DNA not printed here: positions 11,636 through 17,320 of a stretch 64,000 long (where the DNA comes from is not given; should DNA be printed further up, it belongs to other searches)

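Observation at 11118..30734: Candidate undescribed system: kinase/c-di-GMP megaprotein + five-member surface-lipoprotein array + TPR/pseudo-histidine-kinase pair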

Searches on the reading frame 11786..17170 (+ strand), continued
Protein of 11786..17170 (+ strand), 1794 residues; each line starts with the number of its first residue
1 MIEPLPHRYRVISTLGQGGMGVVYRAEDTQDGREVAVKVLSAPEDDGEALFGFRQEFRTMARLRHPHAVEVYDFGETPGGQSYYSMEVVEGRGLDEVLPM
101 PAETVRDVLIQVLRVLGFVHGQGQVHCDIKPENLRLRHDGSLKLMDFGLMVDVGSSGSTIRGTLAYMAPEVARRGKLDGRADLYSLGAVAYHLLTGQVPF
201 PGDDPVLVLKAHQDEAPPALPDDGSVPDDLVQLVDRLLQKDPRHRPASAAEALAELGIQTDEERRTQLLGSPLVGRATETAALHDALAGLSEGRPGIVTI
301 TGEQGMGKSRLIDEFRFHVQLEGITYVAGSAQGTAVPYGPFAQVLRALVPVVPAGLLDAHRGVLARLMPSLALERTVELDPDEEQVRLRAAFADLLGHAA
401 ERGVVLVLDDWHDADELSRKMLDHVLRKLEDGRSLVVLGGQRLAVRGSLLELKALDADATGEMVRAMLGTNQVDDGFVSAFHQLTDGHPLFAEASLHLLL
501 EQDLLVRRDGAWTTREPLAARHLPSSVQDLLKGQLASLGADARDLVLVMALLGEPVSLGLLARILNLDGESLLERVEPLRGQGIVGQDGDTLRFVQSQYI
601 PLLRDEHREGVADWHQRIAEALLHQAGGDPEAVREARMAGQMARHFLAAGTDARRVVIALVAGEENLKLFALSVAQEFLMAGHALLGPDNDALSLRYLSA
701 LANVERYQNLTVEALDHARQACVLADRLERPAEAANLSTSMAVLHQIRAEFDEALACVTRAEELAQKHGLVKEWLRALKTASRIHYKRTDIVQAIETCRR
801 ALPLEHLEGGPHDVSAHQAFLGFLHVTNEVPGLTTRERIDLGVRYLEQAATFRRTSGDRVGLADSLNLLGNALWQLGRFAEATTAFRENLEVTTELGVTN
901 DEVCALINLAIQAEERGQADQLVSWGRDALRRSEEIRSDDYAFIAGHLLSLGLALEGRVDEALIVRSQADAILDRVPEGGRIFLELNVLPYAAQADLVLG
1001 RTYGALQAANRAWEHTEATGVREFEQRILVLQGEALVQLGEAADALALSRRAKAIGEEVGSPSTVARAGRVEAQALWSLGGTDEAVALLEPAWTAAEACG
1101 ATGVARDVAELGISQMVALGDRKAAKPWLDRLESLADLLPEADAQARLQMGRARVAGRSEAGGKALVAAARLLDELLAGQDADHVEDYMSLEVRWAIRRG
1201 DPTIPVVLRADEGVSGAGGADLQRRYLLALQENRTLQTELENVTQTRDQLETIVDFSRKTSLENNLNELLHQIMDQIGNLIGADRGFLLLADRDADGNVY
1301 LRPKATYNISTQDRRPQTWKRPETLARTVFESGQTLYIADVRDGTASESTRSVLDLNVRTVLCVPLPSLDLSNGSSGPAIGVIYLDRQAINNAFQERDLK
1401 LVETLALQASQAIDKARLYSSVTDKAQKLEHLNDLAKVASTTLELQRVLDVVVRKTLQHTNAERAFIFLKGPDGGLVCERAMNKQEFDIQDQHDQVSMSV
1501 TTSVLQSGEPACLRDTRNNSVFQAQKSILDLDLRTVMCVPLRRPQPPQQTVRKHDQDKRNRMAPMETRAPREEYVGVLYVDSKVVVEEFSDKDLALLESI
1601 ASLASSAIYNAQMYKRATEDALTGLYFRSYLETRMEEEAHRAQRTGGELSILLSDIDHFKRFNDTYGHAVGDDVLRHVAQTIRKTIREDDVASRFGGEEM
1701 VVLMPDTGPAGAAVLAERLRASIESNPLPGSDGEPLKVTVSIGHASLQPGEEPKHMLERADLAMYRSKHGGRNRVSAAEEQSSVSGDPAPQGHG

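Call 25: find_encoding_contigs(protein=P0015, flank=10000, max_places=2)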
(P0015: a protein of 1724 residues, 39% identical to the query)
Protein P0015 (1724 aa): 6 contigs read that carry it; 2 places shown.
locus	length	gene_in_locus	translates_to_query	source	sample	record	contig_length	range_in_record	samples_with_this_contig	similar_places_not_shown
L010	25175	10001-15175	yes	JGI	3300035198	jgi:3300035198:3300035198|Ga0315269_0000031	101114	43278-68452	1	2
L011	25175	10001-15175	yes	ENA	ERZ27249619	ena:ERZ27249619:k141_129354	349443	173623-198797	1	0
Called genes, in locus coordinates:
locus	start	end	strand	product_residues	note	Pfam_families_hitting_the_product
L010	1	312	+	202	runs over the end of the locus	PF01471:PG_binding_1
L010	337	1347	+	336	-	-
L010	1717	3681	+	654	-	-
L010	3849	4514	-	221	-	PF00528:BPD_transp_1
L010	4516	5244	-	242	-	PF13531:SBP_bac_11, PF01547:SBP_bac_1, PF12974:Phosphonate-bd (weak)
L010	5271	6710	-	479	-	PF01743:PolyA_pol, PF12627:PolyA_pol_RNAbd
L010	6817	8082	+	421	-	PF02812:ELFV_dehydrog_N, PF00208:ELFV_dehydrog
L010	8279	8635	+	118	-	PF17269:DUF5335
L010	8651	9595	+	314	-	PF00480:ROK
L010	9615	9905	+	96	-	-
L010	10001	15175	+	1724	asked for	PF00069:Pkinase, PF07714:PK_Tyr_Ser-Thr, PF13191:AAA_16, PF13424:TPR_12, PF01590:GAF, PF13185:GAF_2, PF13492:GAF_3, PF01590:GAF, +10 more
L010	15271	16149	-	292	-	-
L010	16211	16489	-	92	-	-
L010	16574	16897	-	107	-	PF12441:CopG_antitoxin (weak)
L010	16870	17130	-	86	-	-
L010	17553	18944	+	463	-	PF02881:SRP54_N, PF06414:Zeta_toxin (weak), PF00448:SRP54, PF01656:CbiA (faint), PF02978:SRP_SPB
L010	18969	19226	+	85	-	PF00886:Ribosomal_S16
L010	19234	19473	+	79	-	PF13083:KH_KhpA-B, PF00013:KH_1 (weak)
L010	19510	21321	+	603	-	PF00501:AMP-binding, PF23562:AMP-binding_C_3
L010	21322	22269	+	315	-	PF23023:Anti-Pycsar_Apyc1, PF00753:Lactamase_B, PF13691:Lactamase_B_4 (weak), PF12706:Lactamase_B_2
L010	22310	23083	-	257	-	-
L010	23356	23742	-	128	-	PF00403:HMA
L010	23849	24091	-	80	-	-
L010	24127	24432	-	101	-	PF06514:PsbU (weak), PF12836:HHH_3, PF00633:HHH (faint)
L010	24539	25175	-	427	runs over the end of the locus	PF13393:tRNA-synt_His, PF00587:tRNA-synt_2b, PF03129:HGTP_anticodon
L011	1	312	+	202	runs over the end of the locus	PF01471:PG_binding_1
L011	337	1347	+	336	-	-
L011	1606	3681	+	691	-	-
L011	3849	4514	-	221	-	PF00528:BPD_transp_1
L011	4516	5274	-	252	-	PF01547:SBP_bac_1, PF13531:SBP_bac_11, PF12974:Phosphonate-bd (weak)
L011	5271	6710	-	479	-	PF01743:PolyA_pol, PF12627:PolyA_pol_RNAbd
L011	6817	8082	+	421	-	PF02812:ELFV_dehydrog_N, PF00208:ELFV_dehydrog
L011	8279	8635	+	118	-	PF17269:DUF5335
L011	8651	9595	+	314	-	PF00480:ROK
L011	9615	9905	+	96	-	-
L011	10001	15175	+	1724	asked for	PF00069:Pkinase, PF07714:PK_Tyr_Ser-Thr, PF13191:AAA_16, PF13424:TPR_12, PF01590:GAF, PF13185:GAF_2, PF13492:GAF_3, PF01590:GAF, +10 more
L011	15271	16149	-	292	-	-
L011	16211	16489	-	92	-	-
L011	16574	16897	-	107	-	PF12441:CopG_antitoxin (weak)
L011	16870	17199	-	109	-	-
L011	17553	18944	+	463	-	PF02881:SRP54_N, PF06414:Zeta_toxin (weak), PF00448:SRP54, PF01656:CbiA (faint), PF02978:SRP_SPB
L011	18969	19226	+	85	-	PF00886:Ribosomal_S16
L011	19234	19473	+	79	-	PF13083:KH_KhpA-B, PF00013:KH_1 (weak)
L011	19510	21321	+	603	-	PF00501:AMP-binding, PF23562:AMP-binding_C_3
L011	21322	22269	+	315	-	PF23023:Anti-Pycsar_Apyc1, PF00753:Lactamase_B, PF13691:Lactamase_B_4 (weak), PF12706:Lactamase_B_2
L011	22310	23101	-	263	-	-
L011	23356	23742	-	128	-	PF00403:HMA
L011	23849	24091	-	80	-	-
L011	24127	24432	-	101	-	PF06514:PsbU (weak), PF12836:HHH_3, PF00633:HHH (faint)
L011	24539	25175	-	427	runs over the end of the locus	PF13393:tRNA-synt_His, PF00587:tRNA-synt_2b, PF03129:HGTP_anticodon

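Call 67: find_encoding_contigs(protein=P0012, flank=10000, max_places=1)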
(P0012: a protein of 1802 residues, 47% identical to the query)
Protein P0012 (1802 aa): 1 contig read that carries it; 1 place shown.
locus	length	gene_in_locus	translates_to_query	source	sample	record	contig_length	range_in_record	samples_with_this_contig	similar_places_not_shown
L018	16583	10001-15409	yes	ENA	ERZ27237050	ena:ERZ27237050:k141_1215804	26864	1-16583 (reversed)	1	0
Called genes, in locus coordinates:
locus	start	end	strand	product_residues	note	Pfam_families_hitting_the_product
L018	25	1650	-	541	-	PF01590:GAF (faint)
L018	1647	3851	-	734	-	PF13191:AAA_16 (weak), PF13374:TPR_10 (faint), PF13428:TPR_14 (faint), PF14559:TPR_19 (faint), PF17874:TPR_MalT, PF13432:TPR_16 (weak), PF17874:TPR_MalT, PF13424:TPR_12, +6 more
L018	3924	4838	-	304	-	PF00586:AIRS, PF02769:AIRS_C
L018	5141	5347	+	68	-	-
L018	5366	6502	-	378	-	PF10023:Aminopep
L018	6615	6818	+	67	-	-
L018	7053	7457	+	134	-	-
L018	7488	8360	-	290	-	-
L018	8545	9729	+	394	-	-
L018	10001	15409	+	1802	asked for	PF00069:Pkinase, PF07714:PK_Tyr_Ser-Thr, PF13191:AAA_16, PF13424:TPR_12, PF01590:GAF, PF13185:GAF_2, PF13492:GAF_3, PF00990:GGDEF, +7 more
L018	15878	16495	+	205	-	-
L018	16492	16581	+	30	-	?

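Call 68: find_encoding_contigs(protein=P0013, flank=10000, max_places=1)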
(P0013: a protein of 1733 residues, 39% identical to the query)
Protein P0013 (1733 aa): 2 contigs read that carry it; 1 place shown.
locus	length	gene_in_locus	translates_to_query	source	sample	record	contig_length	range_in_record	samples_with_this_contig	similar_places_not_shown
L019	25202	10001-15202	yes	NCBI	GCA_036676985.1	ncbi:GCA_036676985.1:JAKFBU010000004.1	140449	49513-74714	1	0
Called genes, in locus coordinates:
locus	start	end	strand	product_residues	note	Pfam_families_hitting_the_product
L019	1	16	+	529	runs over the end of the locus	-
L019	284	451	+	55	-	PF10262:Rdx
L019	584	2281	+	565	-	-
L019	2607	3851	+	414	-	PF13091:PLDc_2, PF00614:PLDc (faint), PF13091:PLDc_2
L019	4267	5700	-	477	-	PF01743:PolyA_pol, PF12627:PolyA_pol_RNAbd, PF13735:tRNA_NucTran2_2 (weak)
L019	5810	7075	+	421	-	PF02812:ELFV_dehydrog_N, PF00208:ELFV_dehydrog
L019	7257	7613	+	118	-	PF17269:DUF5335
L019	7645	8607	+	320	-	PF00480:ROK, PF01869:BcrAD_BadFG (faint)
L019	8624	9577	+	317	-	PF00294:PfkB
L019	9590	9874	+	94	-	-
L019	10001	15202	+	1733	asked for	PF00069:Pkinase, PF07714:PK_Tyr_Ser-Thr, PF13191:AAA_16, PF01590:GAF, PF13185:GAF_2, PF13492:GAF_3, PF01590:GAF, PF13185:GAF_2, +10 more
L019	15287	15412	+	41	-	-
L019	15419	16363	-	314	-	-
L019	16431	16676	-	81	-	-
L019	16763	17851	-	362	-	-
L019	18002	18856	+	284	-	PF13379:NMT1_2 (faint), PF12974:Phosphonate-bd, PF09084:NMT1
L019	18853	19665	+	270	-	PF00005:ABC_tran, PF13304:AAA_21 (faint)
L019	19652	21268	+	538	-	PF00528:BPD_transp_1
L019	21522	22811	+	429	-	PF01180:DHO_dh, PF01207:Dus (faint), PF13237:Fer4_10 (faint), PF12797:Fer4_2 (faint), PF12838:Fer4_7, PF14697:Fer4_21, PF00037:Fer4 (weak)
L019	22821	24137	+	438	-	PF00202:Aminotran_3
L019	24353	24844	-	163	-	-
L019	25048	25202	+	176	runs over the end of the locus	PF03264:Cytochrom_NNT, PF22113:Mtrc-MtrF_II-IV_dom (weak)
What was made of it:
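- The giant gene occurs with no lipoprotein genes in L010, L019 and L018 (calls 25, 67, 68).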

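Call 81: search_protein_families(library=padloc, proteins=[window:11786-17170:+], max_evalue=0.001)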
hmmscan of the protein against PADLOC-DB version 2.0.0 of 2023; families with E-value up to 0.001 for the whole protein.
window:11786-17170:+ (1794 aa): 32 families (the best 25 are shown)
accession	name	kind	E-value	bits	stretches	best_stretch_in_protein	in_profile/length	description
PDLC04042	PD-T4-6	-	2.2e-67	225.8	1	7-265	9-278/292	-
PDLC04061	PD-T4-6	-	8.1e-64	214.9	1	7-258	16-282/510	-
PDLC04053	PD-T4-6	-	3.8e-63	211.8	1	8-256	10-268/311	-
PDLC04138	mad6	-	8.7e-61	204.6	1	3-258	47-312/659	mads_6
PDLC04039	PD-T4-6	-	2.7e-57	192.8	1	8-261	15-276/458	-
PDLC04054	PD-T4-6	-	1.7e-56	190.2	1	9-266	12-280/347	-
PDLC04043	PD-T4-6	-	1.8e-55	186.8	1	8-256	16-274/452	-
PDLC04060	PD-T4-6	-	4.7e-55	185.4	1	5-256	6-266/486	-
PDLC04048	PD-T4-6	-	4e-50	169.2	1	7-266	10-279/354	-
PDLC04057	PD-T4-6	-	5.9e-50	168.6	1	7-264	8-275/443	-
PDLC04047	PD-T4-6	-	1.2e-49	167.2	1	7-264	10-277/327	-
PDLC04052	PD-T4-6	-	3.5e-49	166.3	1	5-256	7-273/496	-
PDLC04041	PD-T4-6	-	3.2e-48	163.1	1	9-255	30-289/443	-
PDLC04050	PD-T4-6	-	4e-48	162.5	1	8-266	64-334/480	-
PDLC04040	PD-T4-6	-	1.3e-47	160.8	1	15-257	2-263/547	-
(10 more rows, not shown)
